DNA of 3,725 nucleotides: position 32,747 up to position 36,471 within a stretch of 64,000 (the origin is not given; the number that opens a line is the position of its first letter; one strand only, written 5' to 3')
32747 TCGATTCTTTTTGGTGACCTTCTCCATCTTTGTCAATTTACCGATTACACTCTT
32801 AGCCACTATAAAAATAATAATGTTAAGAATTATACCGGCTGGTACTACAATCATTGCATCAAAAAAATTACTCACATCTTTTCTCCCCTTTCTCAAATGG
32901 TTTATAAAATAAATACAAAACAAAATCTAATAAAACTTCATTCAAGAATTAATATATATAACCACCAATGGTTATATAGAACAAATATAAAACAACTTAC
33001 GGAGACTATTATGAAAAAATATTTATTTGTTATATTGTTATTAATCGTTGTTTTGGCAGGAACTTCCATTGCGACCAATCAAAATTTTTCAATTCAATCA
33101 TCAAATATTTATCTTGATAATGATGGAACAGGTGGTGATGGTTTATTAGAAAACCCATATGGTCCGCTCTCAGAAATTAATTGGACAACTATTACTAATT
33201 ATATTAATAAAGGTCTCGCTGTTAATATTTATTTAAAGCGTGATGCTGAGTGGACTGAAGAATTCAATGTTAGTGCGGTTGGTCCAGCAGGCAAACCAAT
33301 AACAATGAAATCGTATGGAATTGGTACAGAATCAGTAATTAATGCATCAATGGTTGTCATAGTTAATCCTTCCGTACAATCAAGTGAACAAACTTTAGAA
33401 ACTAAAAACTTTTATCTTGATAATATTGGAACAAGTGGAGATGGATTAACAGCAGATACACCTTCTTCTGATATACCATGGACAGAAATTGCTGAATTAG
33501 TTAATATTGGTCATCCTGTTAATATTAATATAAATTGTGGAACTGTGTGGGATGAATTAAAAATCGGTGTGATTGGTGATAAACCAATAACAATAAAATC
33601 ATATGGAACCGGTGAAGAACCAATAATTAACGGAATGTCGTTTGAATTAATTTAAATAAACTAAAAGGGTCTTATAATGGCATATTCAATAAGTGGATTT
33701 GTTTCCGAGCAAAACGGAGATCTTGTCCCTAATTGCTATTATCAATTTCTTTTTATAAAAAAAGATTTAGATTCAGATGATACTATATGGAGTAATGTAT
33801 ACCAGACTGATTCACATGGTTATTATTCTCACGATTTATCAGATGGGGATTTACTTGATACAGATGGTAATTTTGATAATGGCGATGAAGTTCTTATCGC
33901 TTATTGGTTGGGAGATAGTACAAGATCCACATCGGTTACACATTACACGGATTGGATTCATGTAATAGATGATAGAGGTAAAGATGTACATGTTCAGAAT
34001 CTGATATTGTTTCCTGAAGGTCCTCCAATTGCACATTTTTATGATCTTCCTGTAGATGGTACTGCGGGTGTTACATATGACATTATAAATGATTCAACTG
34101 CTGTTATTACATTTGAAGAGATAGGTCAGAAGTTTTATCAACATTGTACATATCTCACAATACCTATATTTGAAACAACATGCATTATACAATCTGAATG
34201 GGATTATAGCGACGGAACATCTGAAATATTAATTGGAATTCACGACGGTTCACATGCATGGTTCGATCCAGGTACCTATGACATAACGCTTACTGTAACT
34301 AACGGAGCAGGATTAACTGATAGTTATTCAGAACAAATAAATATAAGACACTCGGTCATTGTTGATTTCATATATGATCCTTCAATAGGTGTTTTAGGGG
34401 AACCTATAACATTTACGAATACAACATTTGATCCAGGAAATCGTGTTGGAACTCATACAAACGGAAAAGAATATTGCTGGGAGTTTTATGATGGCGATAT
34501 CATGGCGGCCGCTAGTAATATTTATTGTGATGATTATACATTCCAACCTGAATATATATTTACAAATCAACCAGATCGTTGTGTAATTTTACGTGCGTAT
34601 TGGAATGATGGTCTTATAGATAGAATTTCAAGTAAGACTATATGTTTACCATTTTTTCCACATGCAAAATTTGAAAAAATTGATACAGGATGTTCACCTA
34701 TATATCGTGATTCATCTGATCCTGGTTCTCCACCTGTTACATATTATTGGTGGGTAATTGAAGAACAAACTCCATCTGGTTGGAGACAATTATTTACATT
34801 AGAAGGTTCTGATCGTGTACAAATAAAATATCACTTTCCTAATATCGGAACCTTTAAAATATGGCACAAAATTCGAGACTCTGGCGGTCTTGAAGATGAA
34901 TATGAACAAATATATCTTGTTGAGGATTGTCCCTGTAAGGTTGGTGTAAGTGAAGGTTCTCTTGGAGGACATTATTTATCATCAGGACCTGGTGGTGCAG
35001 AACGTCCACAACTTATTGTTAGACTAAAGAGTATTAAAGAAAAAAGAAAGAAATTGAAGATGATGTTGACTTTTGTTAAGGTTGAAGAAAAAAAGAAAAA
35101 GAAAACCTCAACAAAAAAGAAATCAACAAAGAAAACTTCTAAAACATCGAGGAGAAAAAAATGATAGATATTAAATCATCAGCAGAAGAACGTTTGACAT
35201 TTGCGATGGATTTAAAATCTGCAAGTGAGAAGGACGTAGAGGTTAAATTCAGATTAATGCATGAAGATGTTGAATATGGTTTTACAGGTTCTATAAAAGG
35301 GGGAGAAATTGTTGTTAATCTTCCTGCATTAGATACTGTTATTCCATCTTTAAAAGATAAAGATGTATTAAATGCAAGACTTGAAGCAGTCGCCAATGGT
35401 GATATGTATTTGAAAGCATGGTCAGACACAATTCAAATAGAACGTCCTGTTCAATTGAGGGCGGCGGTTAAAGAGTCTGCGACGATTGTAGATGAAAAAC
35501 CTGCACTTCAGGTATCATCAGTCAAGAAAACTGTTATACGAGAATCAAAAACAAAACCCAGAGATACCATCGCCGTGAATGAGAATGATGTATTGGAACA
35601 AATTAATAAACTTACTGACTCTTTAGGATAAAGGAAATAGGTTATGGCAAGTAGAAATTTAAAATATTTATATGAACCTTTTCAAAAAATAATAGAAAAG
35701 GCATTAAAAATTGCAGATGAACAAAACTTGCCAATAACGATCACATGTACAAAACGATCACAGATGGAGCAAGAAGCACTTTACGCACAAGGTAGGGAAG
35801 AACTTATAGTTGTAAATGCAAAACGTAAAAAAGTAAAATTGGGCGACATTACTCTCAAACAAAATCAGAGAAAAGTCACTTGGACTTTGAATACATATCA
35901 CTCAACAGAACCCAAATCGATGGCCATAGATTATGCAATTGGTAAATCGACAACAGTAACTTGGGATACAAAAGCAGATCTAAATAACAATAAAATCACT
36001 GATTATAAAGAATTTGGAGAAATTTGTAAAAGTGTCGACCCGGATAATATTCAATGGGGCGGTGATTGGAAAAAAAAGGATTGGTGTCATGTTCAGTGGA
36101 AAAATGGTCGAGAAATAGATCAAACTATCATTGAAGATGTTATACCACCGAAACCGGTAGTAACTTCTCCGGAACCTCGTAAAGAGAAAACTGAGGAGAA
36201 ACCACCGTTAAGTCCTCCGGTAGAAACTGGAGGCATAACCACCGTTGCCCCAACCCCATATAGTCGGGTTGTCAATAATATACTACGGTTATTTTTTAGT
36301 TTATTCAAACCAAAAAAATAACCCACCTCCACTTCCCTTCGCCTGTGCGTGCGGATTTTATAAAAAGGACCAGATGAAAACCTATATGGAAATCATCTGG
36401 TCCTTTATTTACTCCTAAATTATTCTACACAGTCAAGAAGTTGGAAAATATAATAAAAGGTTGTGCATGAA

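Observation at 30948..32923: Opposite-strand island encoding an SPFH/band-7 lipoprotein with a membrane partner and a zinc-ribbon protein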

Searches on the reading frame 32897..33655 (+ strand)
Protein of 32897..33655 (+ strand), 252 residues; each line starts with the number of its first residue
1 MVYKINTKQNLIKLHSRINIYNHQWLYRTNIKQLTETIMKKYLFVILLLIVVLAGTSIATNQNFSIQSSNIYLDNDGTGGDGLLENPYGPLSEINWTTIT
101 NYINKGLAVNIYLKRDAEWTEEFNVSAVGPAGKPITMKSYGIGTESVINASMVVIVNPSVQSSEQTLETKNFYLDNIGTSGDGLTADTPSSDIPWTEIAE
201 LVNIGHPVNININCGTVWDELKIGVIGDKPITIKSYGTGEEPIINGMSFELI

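Call 8: search_protein_families(library=phrogs, proteins=[window:32897-33655:+], max_evalue=0.01)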
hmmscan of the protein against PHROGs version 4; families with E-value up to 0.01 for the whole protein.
window:32897-33655:+ (252 aa): 0 families

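Call 51: search_protein_families(library=phrogs, proteins=[window:33011-33655:+], max_evalue=0.1)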
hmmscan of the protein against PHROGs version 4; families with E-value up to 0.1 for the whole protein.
window:33011-33655:+ (214 aa): 2 families
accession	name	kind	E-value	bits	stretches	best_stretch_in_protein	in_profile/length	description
phrog_10526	-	unknown function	0.062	14.2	0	46-82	8-45/75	-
phrog_29908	-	unknown function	0.078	12.6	1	121-190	400-465/596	-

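Call 52: search_protein_families(library=pfam, proteins=[window:33011-33655:+], max_evalue=0.01)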
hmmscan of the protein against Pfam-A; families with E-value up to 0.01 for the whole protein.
window:33011-33655:+ (214 aa): 1 family
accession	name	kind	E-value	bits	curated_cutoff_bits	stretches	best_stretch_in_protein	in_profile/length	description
PF23946.1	DUF7280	-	0.0044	17.8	27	0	110-173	20-77/112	Family of unknown function (DUF7280)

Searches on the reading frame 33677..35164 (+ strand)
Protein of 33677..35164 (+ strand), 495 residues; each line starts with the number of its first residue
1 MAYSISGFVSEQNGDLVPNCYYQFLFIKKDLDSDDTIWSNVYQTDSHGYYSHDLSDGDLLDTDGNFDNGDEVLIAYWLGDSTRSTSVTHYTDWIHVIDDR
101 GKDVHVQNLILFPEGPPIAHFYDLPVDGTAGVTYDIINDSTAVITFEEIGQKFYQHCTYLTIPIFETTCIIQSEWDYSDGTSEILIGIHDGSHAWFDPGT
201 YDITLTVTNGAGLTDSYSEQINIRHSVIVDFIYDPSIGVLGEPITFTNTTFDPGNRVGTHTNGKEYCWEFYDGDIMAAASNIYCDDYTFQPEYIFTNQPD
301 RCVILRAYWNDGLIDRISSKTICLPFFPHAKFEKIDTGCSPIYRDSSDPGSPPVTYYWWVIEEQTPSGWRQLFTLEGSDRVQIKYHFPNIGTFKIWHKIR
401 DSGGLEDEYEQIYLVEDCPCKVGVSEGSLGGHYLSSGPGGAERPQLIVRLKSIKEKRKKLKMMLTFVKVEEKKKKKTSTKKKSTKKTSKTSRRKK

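Call 8: search_protein_families(library=phrogs, proteins=[window:33677-35164:+], max_evalue=0.01)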
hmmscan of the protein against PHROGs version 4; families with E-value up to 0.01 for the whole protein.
window:33677-35164:+ (495 aa): 0 families

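Call 52: search_protein_families(library=pfam, proteins=[window:33677-35164:+], max_evalue=0.01)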
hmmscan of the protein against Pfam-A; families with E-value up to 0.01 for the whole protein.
window:33677-35164:+ (495 aa): 2 families
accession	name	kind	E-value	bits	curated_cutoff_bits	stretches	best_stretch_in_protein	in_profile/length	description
PF18911.6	PKD_4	-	3e-08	34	27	1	170-220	34-80/85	PKD domain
PF00801.26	PKD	-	7.5e-08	32.7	23.5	1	170-216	29-74/80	PKD domain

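Call 59: find_related_loci(query=window:33677-35164:+, collection=viral_contigs, flank=8000)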
Query window:33677-35164:+ (495 aa) in viral_contigs; peptide patterns used: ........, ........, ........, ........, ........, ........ (x = any residue, [..] = any of these).
24 stretches matched a pattern, but none encodes a relative of the query by tblastn (E <= 1e-3).

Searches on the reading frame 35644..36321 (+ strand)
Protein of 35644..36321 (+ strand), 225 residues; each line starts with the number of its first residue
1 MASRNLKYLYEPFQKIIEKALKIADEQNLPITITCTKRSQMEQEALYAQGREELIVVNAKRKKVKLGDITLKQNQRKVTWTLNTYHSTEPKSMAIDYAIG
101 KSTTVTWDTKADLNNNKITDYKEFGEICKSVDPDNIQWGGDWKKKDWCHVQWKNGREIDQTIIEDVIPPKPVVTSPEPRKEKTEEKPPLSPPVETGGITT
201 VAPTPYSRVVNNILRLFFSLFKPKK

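Call 8: search_protein_families(library=phrogs, proteins=[window:35644-36321:+], max_evalue=0.01)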
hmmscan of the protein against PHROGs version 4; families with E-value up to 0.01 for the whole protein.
window:35644-36321:+ (225 aa): 6 families
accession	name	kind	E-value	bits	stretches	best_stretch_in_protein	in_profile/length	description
phrog_465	-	lysis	2e-18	67.7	1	3-160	50-173/292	endolysin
phrog_2649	-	lysis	7e-11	43.5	1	17-184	21-161/261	endolysin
phrog_5115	-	moron, auxiliary metabolic gene and host takeover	5.4e-09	36.7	1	6-154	13-123/283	ferredoxin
phrog_6523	-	lysis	5.6e-09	37.2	2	25-61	33-71/255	endolysin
phrog_1768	-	lysis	0.0012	17.6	1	69-157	963-1043/1577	endolysin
phrog_15351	-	lysis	0.0021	18.4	0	19-61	31-75/289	endolysin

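Call 52: search_protein_families(library=pfam, proteins=[window:35644-36321:+], max_evalue=0.01)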
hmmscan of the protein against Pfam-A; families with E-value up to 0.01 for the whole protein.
window:35644-36321:+ (225 aa): 1 family
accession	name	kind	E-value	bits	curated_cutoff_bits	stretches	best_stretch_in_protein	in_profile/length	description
PF13539.11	Peptidase_M15_4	-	8.8e-05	23.5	25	1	92-152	12-70/70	D-alanyl-D-alanine carboxypeptidase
